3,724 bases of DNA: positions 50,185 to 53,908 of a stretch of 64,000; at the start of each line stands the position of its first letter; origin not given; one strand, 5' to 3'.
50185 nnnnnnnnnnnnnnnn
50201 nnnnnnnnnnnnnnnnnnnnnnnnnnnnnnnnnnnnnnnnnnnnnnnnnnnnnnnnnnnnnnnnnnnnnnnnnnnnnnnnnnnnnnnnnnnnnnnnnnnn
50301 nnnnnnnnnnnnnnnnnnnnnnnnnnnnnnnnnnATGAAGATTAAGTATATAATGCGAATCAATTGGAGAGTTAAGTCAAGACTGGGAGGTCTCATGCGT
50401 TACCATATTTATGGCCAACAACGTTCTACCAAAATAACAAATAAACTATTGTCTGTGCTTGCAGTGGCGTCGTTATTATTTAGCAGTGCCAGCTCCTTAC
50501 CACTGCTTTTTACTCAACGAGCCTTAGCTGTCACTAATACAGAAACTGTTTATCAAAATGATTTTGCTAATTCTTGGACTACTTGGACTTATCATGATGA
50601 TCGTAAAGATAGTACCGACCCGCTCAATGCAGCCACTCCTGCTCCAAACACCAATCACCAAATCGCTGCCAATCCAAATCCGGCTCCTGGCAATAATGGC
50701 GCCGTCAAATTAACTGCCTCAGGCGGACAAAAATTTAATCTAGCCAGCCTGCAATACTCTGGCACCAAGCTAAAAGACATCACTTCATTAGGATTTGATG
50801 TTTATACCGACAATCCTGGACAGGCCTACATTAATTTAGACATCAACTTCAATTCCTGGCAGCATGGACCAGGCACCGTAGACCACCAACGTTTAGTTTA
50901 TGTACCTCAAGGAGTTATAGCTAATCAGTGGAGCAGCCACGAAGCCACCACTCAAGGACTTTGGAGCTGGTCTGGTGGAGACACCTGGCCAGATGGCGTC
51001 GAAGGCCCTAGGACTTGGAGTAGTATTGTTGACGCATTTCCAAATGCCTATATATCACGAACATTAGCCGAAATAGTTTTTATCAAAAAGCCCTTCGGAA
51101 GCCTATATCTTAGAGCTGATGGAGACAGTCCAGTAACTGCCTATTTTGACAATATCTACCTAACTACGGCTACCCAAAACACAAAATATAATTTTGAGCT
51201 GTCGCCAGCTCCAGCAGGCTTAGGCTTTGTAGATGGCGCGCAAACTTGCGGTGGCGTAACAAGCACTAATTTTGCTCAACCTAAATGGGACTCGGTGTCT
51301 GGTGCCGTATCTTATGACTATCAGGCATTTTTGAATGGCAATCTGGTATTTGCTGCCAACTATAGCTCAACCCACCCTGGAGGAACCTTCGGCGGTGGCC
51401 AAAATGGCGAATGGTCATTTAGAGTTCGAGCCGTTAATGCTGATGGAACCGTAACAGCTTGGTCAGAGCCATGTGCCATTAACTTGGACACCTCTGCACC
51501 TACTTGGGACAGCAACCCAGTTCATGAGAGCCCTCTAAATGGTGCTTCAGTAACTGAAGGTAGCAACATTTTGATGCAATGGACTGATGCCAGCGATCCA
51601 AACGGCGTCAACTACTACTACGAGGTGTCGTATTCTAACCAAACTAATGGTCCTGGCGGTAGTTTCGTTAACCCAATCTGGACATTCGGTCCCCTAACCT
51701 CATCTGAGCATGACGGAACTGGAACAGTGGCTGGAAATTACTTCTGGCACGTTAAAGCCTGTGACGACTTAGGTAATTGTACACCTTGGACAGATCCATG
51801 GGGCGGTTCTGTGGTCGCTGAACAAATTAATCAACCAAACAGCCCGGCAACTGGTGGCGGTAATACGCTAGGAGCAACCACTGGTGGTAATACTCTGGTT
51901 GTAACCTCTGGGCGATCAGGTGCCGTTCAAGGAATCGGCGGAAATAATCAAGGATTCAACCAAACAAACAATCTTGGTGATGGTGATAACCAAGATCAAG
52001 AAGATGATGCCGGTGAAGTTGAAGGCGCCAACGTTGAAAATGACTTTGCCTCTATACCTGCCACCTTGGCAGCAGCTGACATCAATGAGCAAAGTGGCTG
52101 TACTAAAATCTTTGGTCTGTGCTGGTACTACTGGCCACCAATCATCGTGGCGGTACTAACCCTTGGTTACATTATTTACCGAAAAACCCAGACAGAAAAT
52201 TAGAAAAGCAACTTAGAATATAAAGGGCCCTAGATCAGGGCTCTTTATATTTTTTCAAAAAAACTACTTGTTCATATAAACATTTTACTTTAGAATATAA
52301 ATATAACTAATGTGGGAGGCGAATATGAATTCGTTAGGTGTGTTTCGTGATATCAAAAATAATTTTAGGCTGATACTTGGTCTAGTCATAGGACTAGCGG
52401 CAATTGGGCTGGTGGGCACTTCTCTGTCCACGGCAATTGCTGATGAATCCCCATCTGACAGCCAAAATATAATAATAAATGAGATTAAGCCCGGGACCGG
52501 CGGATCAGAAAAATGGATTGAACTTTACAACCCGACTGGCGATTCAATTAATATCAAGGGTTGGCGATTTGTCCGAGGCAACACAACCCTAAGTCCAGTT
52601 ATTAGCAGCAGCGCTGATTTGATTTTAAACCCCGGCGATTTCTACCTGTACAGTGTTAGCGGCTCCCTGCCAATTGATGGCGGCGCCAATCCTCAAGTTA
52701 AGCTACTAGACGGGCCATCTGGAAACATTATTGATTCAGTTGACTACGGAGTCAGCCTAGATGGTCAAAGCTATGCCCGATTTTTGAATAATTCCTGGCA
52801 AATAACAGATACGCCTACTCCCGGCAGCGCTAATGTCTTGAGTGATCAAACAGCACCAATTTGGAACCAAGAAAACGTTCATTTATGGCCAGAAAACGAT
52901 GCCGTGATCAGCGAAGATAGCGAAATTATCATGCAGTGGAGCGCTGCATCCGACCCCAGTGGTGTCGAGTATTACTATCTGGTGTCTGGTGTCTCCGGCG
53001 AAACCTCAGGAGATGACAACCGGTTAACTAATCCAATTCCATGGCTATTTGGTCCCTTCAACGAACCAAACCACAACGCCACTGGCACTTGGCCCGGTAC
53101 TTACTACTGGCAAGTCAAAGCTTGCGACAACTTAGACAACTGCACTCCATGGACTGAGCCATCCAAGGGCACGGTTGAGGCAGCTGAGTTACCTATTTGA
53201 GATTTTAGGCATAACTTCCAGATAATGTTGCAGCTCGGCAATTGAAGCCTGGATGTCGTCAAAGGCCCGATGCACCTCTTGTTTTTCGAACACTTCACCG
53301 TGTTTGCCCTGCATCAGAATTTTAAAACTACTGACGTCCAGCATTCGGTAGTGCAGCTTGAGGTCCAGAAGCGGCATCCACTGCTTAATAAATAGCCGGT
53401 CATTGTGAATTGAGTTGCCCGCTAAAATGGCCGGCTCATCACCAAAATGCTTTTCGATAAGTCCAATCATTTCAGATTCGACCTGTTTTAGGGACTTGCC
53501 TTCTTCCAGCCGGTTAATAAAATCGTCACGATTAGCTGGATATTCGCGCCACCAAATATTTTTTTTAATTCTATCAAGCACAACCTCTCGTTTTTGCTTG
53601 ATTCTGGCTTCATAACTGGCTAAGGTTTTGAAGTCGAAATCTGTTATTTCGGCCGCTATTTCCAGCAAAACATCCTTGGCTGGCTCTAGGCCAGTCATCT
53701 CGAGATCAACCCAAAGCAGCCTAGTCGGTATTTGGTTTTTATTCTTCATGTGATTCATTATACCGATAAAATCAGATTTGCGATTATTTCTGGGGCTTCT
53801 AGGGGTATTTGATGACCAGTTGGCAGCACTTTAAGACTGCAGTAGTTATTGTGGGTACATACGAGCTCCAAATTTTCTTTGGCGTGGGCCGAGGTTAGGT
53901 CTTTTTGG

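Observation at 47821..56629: Cell-envelope locus bracketed by two CapA paralogs, containing paralogous LTD-domain surface proteins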

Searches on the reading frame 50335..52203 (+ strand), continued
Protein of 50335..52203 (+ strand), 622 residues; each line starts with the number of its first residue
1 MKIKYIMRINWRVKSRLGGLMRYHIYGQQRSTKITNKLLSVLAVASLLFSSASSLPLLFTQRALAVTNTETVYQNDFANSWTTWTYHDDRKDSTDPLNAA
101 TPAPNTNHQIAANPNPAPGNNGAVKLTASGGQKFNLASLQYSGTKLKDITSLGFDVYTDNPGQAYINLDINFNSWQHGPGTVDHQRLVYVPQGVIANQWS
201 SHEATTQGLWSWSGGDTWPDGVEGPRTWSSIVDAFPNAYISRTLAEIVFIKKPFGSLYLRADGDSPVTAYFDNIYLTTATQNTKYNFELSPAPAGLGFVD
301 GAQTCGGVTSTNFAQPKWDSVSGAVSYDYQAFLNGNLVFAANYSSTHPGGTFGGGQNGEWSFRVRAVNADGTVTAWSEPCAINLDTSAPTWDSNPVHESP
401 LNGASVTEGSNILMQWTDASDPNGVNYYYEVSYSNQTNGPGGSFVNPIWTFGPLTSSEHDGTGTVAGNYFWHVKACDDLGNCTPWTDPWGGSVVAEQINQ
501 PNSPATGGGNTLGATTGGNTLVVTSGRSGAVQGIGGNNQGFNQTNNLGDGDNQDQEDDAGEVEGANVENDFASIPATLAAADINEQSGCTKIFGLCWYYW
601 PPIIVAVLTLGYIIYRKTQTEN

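Call 61: find_encoding_contigs(protein=P0002, flank=10000, max_places=1)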
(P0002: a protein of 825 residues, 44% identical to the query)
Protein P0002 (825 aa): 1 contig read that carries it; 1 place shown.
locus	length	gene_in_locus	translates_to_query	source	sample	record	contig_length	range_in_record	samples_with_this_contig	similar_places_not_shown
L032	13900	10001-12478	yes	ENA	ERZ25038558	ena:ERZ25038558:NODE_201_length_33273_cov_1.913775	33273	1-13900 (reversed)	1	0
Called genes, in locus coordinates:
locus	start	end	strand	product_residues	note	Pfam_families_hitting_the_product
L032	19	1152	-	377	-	PF00140:Sigma70_r1_2, PF04542:Sigma70_r2, PF04539:Sigma70_r3, PF04545:Sigma70_r4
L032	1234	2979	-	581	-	PF01807:Zn_ribbon_DnaG, PF08275:DNAG_N, PF01751:Toprim, PF13155:Toprim_2, PF13362:Toprim_3 (weak), PF13662:Toprim_4, PF10410:DnaB_bind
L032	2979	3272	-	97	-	PF01541:GIY-YIG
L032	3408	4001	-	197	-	-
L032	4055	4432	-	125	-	-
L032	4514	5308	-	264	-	-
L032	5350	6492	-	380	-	-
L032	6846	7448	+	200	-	-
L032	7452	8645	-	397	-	PF09587:PGA_cap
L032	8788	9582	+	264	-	PF13354:Beta-lactamase2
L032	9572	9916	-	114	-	PF04237:YjbR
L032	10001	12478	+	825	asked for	-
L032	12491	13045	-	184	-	PF00929:RNase_T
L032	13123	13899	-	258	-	?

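Call 65: search_protein_families(library=pfam, proteins=[P0011, P0017, P0006, P0005], max_evalue=0.001)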
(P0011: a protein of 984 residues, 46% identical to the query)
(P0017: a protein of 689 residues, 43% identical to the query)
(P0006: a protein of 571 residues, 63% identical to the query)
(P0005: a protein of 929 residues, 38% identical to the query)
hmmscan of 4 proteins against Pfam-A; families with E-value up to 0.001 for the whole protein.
P0011 (984 aa): 1 family
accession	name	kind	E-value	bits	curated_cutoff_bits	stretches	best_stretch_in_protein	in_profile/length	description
PF00932.25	LTD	-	4.7e-14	53.1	34.3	1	49-149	5-107/109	Lamin Tail Domain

P0017 (689 aa): 2 families
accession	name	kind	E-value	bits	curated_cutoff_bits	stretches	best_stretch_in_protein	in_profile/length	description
PF17957.7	Big_7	-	5.2e-07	30.7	24.1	1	361-433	1-70/70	Bacterial Ig domain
PF13750.12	Big_3_3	-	1e-06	29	27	0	322-409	9-99/157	Bacterial Ig-like domain (group 3)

P0006 (571 aa): 0 families

P0005 (929 aa): 1 family
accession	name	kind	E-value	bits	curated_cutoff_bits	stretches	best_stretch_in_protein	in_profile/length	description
PF19077.6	Big_13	-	1.6e-05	25.7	27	0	504-573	40-101/102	Bacterial Ig-like domain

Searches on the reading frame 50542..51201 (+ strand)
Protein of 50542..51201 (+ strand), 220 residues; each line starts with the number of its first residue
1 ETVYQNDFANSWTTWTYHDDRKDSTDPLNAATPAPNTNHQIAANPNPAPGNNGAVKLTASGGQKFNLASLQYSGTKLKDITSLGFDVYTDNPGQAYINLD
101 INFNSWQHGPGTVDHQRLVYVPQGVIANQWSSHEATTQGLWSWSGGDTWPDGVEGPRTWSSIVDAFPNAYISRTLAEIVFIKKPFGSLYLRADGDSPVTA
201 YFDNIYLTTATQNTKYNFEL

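Call 56: search_solved_structures(query=A4, max_evalue=10)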
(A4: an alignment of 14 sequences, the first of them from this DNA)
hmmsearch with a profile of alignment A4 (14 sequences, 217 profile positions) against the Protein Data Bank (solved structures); distinct sequences matched with E-value up to 10: 3.
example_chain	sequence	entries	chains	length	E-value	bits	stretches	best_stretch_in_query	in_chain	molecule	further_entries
2j43_A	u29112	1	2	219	0.1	15.4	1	133-176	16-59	SPYDX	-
2j44_A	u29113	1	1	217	0.22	14.3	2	123-158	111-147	ALKALINE AMYLOPULLULANASE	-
6yjz_A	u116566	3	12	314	0.53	13.1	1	70-131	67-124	Pyridoxal Kinase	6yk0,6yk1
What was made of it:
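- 50542..51201 (+): P4 N-terminal domain (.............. ... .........). No Pfam or solved-structure match. Putative ligand-binding head. Profile against PDB sequences gives nothing below E 0.1 (call 56).
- Tried and rejected: The P4 N-domain profile against PDB sequences gave only non-significant CBM41-type hits at E 0.1-0.2 (call 56).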

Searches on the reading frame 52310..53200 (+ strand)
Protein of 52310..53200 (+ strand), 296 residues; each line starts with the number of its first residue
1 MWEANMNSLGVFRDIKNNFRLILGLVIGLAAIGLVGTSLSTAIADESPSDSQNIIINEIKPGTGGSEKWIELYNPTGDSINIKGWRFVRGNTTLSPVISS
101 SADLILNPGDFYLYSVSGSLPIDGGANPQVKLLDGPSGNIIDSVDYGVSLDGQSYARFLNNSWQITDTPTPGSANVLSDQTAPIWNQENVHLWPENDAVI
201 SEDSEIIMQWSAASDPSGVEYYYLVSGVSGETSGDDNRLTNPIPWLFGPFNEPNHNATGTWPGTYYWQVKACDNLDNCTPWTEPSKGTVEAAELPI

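Call 3: search_protein_families(library=pfam, proteins=[window:52310-53200:+], max_evalue=0.01)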
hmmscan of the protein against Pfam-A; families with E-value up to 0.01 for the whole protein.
window:52310-53200:+ (296 aa): 1 family
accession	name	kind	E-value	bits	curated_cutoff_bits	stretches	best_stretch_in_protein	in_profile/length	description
PF00932.25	LTD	-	4.4e-14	53.2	34.3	1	48-147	2-108/109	Lamin Tail Domain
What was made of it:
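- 52310..53200 (+): P5: N-terminal signal or anchor segment, lamin-tail domain (52451-52750) and Cys-pair FN3 (52835-53197). It has no stalk and no C-terminal anchor. Its 3' end overlaps the end of orn by 12 nt. LTD 4e-14 (call 3).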

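Call 6: search_protein_families(library=ncbifam, proteins=[window:52310-53200:+], max_evalue=0.01)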
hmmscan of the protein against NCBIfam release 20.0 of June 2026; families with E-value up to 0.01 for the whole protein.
window:52310-53200:+ (296 aa): 0 families

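Call 8: search_solved_structures(query=window:52310-53200:+, max_evalue=1)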
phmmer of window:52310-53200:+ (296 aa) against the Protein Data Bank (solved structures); distinct sequences matched with E-value up to 1: 0.

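Call 15: find_encoding_contigs(protein=window:52310-53197:+, flank=10000, max_places=6)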
Protein window:52310-53197:+ (296 aa): no gene with exactly this product is on record in the collection.

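Call 19: predict_structure(protein=window:52310-53200:+)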
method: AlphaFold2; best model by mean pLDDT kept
length: 296 residues; sequences in the alignment: 1
mean_pLDDT: 37.1   pTM: 0.20
mean pLDDT of the five models: 37.1, 35.8, 34.3, 33.3, 30.2
residues with pLDDT >= 90: 0; 70-90: 18; 50-70: 18; < 50: 260
segments of 3 or more residues with pLDDT < 50: 38-296
pLDDT, mean of each block of 10 residues (from residue 1): 56 74 80 54 36 32 32 29 31 28 28 31 36 37 36 33 33 25 24 28 32 33 33 32 32 32 42 40 39 33
secondary structure, 60 per line:
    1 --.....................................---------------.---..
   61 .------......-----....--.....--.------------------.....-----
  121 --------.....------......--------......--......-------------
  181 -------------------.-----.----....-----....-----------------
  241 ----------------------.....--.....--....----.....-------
elements in order: H3-39 E59-61 E68-73 E79-82 E85-89 E111-115 E129-133 E140-145 E154-159 E162-167 E211-214 E220-223 E263-267 E270-274 E277-280 E285-289
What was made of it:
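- Tried and rejected: Single-sequence AlphaFold of P5 was unusable, with pLDDT 37 (call 19).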

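Call 80: find_homologous_proteins(query=window:52310-53197:+, max_evalue=0.00001)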
Query window:52310-53197:+ (296 aa): 5 proteins with E <= 0.00001 among 2255 candidates.
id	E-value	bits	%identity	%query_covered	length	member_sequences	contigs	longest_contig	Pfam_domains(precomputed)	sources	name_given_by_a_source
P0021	6.3e-194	661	100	98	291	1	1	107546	PF00932.26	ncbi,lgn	-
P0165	1.5e-14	72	39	44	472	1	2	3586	PF00932.26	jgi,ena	-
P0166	1.3e-7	50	35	41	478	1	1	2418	PF00932.26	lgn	-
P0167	1.9e-7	49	37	42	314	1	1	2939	PF00932.26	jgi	jgi:hypothetical protein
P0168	7.1e-6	44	43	21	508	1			PF00932.26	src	-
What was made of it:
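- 52310..53200 (+): No full-length orthologue other than itself (call 80).
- Closest known: Lamin-tail-domain. Different: The short LTD + FN3 architecture has no full-length orthologue in the database searched (call 80).
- No other genome in the searches has a P5-like partner gene (call 80). It has no full-length orthologue among 5.8 billion protein clusters (call 80).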

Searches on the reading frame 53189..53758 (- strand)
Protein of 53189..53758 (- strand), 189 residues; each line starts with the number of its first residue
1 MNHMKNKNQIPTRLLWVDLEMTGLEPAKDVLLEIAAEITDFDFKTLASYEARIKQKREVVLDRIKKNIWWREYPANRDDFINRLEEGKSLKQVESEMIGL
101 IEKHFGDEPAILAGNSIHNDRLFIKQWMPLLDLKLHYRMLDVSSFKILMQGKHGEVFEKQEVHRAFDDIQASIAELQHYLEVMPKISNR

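Call 3: search_protein_families(library=pfam, proteins=[window:53189-53758:-], max_evalue=0.01)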
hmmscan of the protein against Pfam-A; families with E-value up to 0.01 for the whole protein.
window:53189-53758:- (189 aa): 2 families
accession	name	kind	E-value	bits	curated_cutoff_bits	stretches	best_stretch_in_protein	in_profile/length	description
PF00929.31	RNase_T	-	6e-17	63.1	24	1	15-175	1-163/164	Exonuclease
PF16473.11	Rv2179c-like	-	0.0018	18.4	27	1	15-171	3-168/177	3'-5' exoribonuclease Rv2179c-like domain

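Call 6: search_protein_families(library=ncbifam, proteins=[window:53189-53758:-], max_evalue=0.01)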
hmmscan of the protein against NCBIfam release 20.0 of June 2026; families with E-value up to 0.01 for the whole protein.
window:53189-53758:- (189 aa): 5 families
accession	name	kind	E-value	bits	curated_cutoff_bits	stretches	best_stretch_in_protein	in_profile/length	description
NF003765.0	PRK05359.1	equivalog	3e-42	144.3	106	1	12-184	6-179/189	oligoribonuclease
NF006615.0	PRK09182.1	subfamily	0.00025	19.9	207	0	6-42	44-80/307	3'-5' exonuclease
NF004964.0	PRK06310.1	equivalog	0.00026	20.5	236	1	14-174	9-165/250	DNA polymerase III subunit epsilon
NF006601.0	PRK09145.1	equivalog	0.0016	17.9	189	1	13-144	30-147/207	3'-5' exonuclease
NF005289.0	PRK06807.1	equivalog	0.0066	15.7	335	0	9-36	5-32/313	3'-5' exonuclease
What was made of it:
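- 53189..53758 (-): orn, oligoribonuclease (cytoplasmic). Right-hand anchor of the variable slot. NCBIfam oligoribonuclease 144 bits against a cut-off of 106 (call 6).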
